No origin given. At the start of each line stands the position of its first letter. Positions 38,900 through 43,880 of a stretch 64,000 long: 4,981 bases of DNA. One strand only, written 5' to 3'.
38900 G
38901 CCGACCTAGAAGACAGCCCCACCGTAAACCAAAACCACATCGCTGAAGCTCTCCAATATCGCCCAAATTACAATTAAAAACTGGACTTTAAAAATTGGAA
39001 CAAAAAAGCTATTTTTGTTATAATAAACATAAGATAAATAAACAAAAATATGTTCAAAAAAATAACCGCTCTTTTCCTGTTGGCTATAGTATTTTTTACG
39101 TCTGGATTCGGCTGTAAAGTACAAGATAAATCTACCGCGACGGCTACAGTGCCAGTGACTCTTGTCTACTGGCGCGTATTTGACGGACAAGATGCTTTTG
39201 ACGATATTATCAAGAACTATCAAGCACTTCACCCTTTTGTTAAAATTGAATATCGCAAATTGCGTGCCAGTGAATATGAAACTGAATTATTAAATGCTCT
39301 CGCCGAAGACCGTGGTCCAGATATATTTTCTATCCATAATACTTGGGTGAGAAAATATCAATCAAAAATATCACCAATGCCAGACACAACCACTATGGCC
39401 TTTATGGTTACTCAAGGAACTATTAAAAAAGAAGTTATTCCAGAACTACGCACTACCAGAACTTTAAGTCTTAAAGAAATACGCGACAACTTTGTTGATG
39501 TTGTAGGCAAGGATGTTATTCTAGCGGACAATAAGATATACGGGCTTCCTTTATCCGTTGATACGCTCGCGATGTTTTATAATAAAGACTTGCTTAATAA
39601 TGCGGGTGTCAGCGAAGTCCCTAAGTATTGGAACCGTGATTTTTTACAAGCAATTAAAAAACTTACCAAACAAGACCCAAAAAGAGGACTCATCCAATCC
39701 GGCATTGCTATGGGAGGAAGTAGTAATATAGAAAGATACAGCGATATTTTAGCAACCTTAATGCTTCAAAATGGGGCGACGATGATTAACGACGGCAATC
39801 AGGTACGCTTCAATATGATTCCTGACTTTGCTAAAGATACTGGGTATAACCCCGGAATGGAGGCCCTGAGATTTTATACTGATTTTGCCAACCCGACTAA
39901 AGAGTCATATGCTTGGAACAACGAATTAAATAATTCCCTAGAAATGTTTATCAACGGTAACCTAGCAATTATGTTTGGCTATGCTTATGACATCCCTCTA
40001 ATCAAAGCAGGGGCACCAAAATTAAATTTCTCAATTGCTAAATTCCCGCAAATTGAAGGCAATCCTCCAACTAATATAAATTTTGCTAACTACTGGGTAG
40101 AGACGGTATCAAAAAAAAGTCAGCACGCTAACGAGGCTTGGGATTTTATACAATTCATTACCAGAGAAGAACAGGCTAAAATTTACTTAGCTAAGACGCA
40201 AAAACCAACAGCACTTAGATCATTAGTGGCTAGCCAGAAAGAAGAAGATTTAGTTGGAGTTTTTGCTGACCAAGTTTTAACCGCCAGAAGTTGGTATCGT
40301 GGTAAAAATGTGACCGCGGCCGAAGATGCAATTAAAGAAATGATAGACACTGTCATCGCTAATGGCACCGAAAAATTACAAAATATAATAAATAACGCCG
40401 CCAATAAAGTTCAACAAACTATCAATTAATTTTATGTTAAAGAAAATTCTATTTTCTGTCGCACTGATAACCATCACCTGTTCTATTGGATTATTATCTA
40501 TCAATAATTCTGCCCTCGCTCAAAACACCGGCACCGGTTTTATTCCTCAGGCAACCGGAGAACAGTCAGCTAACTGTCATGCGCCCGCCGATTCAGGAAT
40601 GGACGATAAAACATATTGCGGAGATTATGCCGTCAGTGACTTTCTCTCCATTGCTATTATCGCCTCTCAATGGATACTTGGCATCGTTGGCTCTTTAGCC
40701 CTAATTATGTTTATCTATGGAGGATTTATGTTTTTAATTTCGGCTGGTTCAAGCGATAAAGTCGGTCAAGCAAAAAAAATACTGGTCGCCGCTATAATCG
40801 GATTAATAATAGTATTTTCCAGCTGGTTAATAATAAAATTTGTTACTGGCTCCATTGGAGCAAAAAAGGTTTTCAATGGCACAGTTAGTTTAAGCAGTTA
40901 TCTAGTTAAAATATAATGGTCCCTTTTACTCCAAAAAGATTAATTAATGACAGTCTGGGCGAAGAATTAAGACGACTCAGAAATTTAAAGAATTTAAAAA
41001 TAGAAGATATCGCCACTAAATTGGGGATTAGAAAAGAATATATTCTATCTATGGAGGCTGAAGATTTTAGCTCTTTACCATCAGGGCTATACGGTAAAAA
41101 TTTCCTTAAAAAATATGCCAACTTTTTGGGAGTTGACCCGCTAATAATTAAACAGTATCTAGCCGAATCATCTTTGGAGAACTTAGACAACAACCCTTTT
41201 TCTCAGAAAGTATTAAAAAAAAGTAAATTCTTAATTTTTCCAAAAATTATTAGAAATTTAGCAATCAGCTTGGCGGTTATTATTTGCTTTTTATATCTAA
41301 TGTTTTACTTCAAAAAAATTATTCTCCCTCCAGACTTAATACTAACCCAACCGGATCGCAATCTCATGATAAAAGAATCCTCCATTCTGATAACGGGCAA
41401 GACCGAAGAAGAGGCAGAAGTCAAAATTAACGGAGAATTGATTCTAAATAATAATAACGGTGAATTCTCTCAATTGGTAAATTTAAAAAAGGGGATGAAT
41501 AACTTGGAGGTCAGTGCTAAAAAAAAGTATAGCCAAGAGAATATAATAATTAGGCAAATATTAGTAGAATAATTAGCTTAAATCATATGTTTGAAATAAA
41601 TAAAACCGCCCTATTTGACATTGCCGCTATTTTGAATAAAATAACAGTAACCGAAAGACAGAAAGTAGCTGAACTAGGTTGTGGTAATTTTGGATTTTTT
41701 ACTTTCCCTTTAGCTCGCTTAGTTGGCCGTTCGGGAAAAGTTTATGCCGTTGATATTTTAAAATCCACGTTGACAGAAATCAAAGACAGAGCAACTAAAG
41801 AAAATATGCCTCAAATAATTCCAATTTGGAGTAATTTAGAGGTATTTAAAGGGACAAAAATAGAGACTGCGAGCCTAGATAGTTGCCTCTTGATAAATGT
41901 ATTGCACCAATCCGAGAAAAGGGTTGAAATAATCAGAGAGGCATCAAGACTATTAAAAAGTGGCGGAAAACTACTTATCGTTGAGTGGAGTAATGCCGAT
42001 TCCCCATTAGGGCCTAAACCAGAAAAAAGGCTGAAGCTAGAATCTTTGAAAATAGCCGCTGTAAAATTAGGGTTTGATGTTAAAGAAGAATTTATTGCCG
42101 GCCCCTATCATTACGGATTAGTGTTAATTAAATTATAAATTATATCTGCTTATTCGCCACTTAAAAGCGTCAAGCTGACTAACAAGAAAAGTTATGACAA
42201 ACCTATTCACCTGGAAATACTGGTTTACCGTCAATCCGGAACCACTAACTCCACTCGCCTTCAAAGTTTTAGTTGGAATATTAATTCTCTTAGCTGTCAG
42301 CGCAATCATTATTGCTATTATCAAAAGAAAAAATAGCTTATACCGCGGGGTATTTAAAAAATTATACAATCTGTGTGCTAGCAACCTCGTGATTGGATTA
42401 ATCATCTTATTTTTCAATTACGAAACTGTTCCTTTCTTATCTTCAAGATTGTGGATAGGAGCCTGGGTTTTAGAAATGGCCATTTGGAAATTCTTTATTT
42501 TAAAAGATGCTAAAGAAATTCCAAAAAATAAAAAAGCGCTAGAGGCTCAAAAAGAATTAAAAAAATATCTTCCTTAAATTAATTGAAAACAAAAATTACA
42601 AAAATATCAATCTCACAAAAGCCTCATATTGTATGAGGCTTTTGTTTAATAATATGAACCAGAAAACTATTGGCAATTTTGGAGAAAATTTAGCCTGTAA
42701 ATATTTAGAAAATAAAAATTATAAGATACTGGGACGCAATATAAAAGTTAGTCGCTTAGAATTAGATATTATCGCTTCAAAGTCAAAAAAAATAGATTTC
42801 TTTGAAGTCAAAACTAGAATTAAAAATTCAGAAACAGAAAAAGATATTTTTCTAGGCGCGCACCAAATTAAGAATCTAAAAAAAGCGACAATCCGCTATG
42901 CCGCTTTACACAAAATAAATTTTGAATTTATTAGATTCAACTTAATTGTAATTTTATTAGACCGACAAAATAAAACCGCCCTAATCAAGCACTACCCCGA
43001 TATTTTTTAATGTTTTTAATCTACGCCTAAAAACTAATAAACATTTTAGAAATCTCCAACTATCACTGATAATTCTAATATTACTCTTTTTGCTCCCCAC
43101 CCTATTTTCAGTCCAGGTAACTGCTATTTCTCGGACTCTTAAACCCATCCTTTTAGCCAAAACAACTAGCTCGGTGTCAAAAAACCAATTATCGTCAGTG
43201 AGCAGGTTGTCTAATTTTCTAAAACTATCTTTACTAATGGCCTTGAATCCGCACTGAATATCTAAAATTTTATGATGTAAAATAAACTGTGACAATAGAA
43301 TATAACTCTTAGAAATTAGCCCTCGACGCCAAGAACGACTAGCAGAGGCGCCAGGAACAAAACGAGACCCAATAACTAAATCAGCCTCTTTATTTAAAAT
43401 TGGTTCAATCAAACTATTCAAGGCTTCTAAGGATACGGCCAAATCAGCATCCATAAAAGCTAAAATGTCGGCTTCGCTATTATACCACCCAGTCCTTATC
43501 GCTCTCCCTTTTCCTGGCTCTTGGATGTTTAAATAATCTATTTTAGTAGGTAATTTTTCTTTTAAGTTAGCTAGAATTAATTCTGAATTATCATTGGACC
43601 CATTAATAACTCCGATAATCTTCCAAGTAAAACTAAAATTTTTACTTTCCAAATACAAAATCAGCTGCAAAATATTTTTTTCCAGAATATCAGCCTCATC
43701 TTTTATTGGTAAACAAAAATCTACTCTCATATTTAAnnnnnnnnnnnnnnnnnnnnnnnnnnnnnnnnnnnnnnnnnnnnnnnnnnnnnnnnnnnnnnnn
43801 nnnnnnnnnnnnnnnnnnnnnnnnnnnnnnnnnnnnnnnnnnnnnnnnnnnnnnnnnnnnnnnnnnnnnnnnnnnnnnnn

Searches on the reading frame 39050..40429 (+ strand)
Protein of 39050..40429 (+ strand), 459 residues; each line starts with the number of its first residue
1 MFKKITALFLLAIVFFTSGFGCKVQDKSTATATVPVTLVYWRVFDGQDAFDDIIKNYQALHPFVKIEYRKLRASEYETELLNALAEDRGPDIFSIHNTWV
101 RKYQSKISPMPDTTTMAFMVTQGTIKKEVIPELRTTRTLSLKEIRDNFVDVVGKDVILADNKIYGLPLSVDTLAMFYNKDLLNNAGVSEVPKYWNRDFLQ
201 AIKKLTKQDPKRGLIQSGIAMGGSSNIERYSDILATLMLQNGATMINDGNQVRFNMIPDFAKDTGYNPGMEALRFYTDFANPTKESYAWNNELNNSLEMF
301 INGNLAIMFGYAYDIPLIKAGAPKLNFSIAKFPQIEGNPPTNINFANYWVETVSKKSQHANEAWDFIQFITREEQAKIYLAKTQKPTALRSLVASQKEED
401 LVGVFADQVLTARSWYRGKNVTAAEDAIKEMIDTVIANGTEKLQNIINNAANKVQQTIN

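Call 26: search_protein_families(library=pfam, max_evalue=0.0001, proteins=[window:39050-40429:+])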
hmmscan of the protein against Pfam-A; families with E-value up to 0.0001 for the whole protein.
window:39050-40429:+ (459 aa): 2 families
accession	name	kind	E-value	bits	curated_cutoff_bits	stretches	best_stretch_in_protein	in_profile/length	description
PF01547.30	SBP_bac_1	-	1.2e-31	111.3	26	1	47-377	5-307/307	Bacterial extracellular solute-binding protein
PF13416.11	SBP_bac_8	-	6.5e-22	79.1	27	1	53-397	2-270/279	Bacterial extracellular solute-binding protein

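Call 55: search_protein_families(library=ncbifam, max_evalue=0.01, proteins=[window:39050-40429:+])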
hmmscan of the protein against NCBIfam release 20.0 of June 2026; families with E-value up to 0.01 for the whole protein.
window:39050-40429:+ (459 aa): 4 families
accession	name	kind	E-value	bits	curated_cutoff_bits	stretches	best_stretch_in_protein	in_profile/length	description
NF053763.1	ABCarbgalBndGanS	equivalog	2.5e-11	43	700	2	143-194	119-169/420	galactooligosaccharide ABC transporter substrate-binding protein GanS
TIGR03850.1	bind_CPR_0540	equivalog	5.2e-07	28.6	299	1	3-197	1-184/437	carbohydrate ABC transporter substrate-binding protein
NF007011.0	PRK09474.1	equivalog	5.5e-06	25.4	291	1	142-196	109-157/396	maltose/maltodextrin ABC transporter substrate-binding protein MalE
NF047695.1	ThlDiSintDsbAHaem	equivalog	0.0036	16.7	290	0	334-424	65-149/206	thiol:disulfide interchange protein DsbA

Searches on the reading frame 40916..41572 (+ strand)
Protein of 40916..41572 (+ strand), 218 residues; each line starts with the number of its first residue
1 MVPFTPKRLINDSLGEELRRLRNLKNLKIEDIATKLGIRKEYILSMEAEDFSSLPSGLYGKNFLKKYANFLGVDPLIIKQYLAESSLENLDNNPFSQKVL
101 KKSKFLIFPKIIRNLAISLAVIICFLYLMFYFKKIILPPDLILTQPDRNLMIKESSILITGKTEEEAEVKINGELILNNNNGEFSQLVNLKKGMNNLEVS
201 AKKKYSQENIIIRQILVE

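Call 55: search_protein_families(library=ncbifam, max_evalue=0.01, proteins=[window:40916-41572:+])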
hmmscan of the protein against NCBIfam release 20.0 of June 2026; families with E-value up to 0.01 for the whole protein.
window:40916-41572:+ (218 aa): 1 family
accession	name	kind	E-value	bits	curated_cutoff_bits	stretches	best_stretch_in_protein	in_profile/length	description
NF041534.1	rodZ_Strepcoccus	equivalog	3e-13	49.6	375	1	13-87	5-79/275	cytoskeleton protein RodZ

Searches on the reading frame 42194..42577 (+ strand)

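Call 46: search_protein_families(library=pfam, max_evalue=1, proteins=[window:42194-42577:+])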
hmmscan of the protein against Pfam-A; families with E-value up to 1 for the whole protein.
window:42194-42577:+ (127 aa): 7 families
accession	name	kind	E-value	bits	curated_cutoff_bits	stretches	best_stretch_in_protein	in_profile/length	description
PF08019.17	EptA_B_N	-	0.0046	17.3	22.3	1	21-78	63-121/152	Phosphoethanolamine transferase EptA/EptB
PF10067.14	DUF2306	-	0.029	15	31.6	1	21-102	63-147/147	Predicted membrane protein (DUF2306)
PF13301.11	DUF4079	-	0.13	12.9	31.4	0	59-105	59-104/141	Protein of unknown function (DUF4079)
PF19723.4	DUF6216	-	0.21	11.3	27.3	0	24-63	10-48/270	Family of unknown function (DUF6216)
PF25667.1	ASFV_P17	-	0.22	12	27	1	23-48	38-63/117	African swine fever virus minor capsid protein p17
PF08114.16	PMP1_2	-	0.25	11.6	22.3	1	25-46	11-32/43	ATPase proteolipid family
PF13727.12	CoA_binding_3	-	0.53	10.7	25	1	44-93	9-53/175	CoA-binding domain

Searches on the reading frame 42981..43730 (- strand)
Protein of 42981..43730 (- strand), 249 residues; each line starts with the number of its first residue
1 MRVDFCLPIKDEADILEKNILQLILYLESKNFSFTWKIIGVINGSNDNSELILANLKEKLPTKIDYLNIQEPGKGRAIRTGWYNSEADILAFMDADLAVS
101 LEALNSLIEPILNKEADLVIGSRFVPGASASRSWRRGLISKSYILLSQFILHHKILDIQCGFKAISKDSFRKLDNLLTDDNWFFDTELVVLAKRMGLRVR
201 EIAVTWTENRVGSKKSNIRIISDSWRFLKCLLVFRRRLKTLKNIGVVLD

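Call 46: search_protein_families(library=pfam, max_evalue=1, proteins=[window:42981-43730:-])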
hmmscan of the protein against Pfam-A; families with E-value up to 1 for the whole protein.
window:42981-43730:- (249 aa): 3 families
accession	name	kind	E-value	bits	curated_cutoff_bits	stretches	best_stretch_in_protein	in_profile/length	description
PF00535.33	Glycos_transf_2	-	7.2e-20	72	23.3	1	6-173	3-167/168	Glycosyl transferase family 2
PF13506.12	Glyco_transf_21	-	0.016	15.1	21.7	1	77-125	21-69/174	Glycosyl transferase family 21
PF14493.12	HTH_40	-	0.2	12.4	27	0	37-69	56-85/89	Helix-turn-helix domain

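Call 55: search_protein_families(library=ncbifam, max_evalue=0.01, proteins=[window:42981-43730:-])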
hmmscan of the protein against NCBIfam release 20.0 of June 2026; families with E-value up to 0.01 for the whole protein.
window:42981-43730:- (249 aa): 12 families
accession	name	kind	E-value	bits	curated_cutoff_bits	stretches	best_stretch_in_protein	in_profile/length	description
TIGR04182.1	glyco_TIGR04182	equivalog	4.3e-14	52.6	325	1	71-230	57-213/293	S-layer glycoprotein N-glycosyltransferase AglJ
NF007986.1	PRK10714.1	equivalog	3.7e-08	32.7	529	1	3-240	8-235/316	undecaprenyl-phosphate 4-deoxy-4-formamido-L-arabinose transferase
NF041391.1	DPhHxTase_Halo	equivalog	1.1e-07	31.1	375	1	70-213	51-189/213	dolichyl-phosphate hexose transferase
NF058614.1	PPMAGASynPpgS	equivalog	6.2e-07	29.1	370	1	37-205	28-195/226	polyprenyl-phospho-N-acetylgalactosaminyl synthase PpgS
TIGR03937.1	PgaC_IcaA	equivalog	2.9e-06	26.5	422.3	1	7-114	51-153/407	poly-beta-1,6-N-acetyl-D-glucosamine synthase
NF047588.1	GlcsyltransPgfSStrep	equivalog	6.8e-06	25.5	500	1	1-176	1-170/308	glycosyltransferase PgfS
NF010496.0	PRK13915.1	equivalog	1.5e-05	24.3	262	1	2-119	32-151/307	glucosyl-3-phosphoglycerate synthase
NF007482.0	PRK10073.1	equivalog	0.00014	21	423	1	35-118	35-117/334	glycosyltransferase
NF041875.1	EPS_EpsD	equivalog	0.00049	19.6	370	1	35-149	30-146/325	exopolysaccharide biosynthesis glycosyltransferase EpsD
TIGR03111.1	glyc2_xrt_Gpos1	hypoth_equivalog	0.001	18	363.95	1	7-111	55-156/439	TIGR03111 family XrtG-associated glycosyltransferase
NF038302.1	EPS_HpsE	equivalog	0.0015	17.6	300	1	29-98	27-98/307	hormogonium polysaccharide biosynthesis glycosyltransferase HpsE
TIGR04283.1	glyco_like_mftF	equivalog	0.0035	17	182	1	23-116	17-101/221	TIGR04283 family arsenosugar biosynthesis glycosyltransferase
